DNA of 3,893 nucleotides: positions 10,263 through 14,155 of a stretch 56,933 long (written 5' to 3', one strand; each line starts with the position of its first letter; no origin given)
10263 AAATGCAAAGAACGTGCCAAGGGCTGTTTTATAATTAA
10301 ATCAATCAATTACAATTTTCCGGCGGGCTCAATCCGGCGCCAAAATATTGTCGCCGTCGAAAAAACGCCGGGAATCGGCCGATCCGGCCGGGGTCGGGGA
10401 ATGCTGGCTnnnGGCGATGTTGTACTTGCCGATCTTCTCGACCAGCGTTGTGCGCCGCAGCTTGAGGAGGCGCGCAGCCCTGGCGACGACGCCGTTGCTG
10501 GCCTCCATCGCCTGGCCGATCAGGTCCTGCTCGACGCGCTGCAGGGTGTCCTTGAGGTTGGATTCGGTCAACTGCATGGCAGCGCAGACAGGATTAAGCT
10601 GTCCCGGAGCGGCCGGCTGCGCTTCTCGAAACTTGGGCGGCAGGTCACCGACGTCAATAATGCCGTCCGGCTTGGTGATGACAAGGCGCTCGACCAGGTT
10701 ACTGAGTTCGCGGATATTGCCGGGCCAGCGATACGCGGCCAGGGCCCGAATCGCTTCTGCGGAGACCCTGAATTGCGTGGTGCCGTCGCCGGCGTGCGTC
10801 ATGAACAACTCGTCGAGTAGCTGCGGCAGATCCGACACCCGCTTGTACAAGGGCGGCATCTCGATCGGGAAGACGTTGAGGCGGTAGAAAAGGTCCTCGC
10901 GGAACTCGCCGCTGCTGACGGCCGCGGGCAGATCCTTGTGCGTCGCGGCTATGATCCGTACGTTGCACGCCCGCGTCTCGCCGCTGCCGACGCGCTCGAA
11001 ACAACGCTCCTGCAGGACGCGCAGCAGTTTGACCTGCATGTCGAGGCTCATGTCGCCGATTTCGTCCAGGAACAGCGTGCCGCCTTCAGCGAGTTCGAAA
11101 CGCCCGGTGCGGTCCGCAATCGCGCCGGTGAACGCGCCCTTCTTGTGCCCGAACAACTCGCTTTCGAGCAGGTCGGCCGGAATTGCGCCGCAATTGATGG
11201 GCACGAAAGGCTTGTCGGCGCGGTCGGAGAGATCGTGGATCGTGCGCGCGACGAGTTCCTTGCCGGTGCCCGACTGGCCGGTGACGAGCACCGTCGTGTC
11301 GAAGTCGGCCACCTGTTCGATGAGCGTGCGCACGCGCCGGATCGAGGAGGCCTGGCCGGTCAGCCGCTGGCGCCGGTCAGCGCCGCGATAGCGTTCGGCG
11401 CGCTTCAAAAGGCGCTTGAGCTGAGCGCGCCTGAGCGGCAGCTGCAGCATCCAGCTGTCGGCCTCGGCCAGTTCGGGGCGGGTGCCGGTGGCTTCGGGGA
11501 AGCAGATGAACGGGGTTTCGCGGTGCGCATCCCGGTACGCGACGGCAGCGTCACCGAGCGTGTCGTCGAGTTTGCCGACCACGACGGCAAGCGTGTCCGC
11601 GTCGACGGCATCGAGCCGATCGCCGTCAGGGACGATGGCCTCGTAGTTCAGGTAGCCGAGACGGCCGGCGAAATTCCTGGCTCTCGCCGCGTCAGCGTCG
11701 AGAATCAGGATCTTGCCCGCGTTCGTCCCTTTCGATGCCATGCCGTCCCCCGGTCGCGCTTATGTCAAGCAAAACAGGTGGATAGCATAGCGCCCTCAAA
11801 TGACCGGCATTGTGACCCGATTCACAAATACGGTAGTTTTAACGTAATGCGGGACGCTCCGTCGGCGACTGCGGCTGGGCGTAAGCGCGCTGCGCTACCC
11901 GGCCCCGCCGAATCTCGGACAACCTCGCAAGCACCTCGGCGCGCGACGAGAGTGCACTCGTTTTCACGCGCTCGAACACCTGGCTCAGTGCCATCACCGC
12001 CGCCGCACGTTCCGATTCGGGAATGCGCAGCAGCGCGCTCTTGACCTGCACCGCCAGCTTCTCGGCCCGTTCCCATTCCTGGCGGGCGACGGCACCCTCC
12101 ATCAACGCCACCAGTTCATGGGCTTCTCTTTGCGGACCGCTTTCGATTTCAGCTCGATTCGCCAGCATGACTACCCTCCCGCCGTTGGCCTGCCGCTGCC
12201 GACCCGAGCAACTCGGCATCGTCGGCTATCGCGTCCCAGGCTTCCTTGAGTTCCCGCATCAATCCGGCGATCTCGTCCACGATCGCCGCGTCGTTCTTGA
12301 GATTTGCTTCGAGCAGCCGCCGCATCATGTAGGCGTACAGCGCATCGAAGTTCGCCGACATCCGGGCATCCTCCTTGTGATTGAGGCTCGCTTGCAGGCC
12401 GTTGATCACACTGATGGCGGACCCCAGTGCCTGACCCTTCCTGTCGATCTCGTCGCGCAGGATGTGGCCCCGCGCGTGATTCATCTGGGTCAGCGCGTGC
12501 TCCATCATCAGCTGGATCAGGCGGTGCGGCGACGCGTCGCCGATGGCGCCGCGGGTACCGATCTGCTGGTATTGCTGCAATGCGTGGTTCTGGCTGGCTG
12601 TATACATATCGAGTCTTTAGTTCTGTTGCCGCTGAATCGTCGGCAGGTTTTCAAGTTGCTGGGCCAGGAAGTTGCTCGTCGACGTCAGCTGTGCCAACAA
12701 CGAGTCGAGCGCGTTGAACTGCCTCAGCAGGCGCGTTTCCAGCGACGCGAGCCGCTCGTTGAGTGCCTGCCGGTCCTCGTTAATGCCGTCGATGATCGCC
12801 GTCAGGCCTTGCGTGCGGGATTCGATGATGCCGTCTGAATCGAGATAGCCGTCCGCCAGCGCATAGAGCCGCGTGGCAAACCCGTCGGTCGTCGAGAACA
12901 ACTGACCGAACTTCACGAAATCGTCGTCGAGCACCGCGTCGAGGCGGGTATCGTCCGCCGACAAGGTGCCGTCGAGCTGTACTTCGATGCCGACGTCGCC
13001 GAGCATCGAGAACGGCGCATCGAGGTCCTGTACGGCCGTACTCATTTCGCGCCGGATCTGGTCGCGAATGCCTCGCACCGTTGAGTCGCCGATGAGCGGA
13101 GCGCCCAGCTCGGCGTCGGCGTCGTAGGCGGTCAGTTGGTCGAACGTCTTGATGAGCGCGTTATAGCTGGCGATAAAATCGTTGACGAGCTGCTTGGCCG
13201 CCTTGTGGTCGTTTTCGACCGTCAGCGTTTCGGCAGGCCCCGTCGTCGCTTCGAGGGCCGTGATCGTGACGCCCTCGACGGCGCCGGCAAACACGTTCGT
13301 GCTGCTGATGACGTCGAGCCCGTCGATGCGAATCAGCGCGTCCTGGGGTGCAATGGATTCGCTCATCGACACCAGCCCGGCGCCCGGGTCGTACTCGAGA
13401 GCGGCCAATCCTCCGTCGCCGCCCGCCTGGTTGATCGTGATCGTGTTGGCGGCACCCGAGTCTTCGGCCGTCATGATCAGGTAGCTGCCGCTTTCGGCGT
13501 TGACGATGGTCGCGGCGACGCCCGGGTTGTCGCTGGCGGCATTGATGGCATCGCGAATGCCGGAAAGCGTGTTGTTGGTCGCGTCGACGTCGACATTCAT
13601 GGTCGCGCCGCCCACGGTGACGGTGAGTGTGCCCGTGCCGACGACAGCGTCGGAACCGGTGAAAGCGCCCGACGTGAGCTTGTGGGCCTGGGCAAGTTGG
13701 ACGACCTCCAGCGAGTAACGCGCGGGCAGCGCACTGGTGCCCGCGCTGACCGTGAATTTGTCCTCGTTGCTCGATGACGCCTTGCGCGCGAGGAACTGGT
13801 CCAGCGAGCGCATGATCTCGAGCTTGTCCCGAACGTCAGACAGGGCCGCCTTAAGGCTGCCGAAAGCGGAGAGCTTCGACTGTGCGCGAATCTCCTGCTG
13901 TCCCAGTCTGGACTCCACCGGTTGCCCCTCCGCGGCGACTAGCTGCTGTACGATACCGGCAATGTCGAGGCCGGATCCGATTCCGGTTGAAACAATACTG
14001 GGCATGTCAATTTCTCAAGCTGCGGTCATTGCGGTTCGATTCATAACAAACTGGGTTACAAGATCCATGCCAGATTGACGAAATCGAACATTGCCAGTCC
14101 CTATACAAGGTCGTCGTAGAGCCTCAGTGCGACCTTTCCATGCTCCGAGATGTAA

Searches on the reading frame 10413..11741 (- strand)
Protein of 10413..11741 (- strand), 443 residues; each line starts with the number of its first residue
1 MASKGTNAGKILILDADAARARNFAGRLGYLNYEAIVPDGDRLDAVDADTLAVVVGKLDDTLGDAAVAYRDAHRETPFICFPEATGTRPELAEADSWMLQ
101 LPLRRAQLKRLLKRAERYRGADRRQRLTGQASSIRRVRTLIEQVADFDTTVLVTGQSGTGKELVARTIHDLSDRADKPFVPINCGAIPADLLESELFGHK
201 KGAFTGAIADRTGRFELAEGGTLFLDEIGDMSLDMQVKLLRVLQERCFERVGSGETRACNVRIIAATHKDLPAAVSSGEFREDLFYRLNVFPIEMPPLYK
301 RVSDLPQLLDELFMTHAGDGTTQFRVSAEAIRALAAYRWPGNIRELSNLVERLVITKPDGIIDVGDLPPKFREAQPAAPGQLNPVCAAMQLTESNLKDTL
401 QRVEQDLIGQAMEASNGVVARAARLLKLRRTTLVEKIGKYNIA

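Call 88: search_protein_families(library=pfam, max_evalue=0.00001, proteins=[window:10413-11741:-])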
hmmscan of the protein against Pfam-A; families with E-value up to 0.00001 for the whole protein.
window:10413-11741:- (443 aa): 6 families
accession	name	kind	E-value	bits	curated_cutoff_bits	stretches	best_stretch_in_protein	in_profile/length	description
PF00158.32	Sigma54_activat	-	1.2e-72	243.5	20.2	1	128-294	2-168/168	Sigma-54 interaction domain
PF14532.12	Sigma54_activ_2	-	1.4e-23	84.1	25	1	129-298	2-138/138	Sigma-54 interaction domain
PF25601.1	AAA_lid_14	-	1.5e-20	73.2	27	1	300-378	2-81/87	AAA+ ATPase lid domain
PF02954.25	HTH_8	-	7.7e-12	45.2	22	1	400-440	2-42/42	Bacterial regulatory protein, Fis family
PF07728.20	AAA_5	-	6.7e-08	33.1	22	1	151-268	2-122/139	AAA domain (dynein-related subfamily)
PF06490.17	FleQ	-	1.6e-06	28.8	22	1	10-116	1-107/108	Flagellar regulatory protein FleQ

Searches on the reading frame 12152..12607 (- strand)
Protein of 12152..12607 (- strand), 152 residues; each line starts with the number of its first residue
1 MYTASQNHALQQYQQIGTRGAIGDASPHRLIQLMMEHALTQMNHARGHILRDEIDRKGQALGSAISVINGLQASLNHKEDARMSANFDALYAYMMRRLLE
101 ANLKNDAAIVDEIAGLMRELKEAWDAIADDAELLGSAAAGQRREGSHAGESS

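Call 88: search_protein_families(library=pfam, max_evalue=0.00001, proteins=[window:12152-12607:-])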
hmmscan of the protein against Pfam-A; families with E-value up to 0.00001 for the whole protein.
window:12152-12607:- (152 aa): 1 family
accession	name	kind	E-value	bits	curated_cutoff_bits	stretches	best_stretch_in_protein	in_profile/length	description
PF02561.19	FliS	-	1.4e-33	116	26.7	1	11-127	2-114/115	Flagellar protein FliS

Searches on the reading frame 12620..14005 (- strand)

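Call 88: search_protein_families(library=pfam, max_evalue=0.00001, proteins=[window:12620-14005:-])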
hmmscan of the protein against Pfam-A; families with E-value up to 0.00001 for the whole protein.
window:12620-14005:- (462 aa): 3 families
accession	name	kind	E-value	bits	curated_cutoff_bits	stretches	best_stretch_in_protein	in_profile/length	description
PF07195.17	FliD_C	-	6.6e-48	163.6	25.4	1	221-441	2-235/236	Flagellar hook-associated protein 2 C-terminus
PF02465.23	FliD_N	-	2.8e-24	86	24.8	1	11-108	1-97/97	Flagellar hook-associated protein 2 N-terminus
PF07196.18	Flagellin_IN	-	2.4e-06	28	22.7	1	126-180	1-53/55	Flagellin hook IN motif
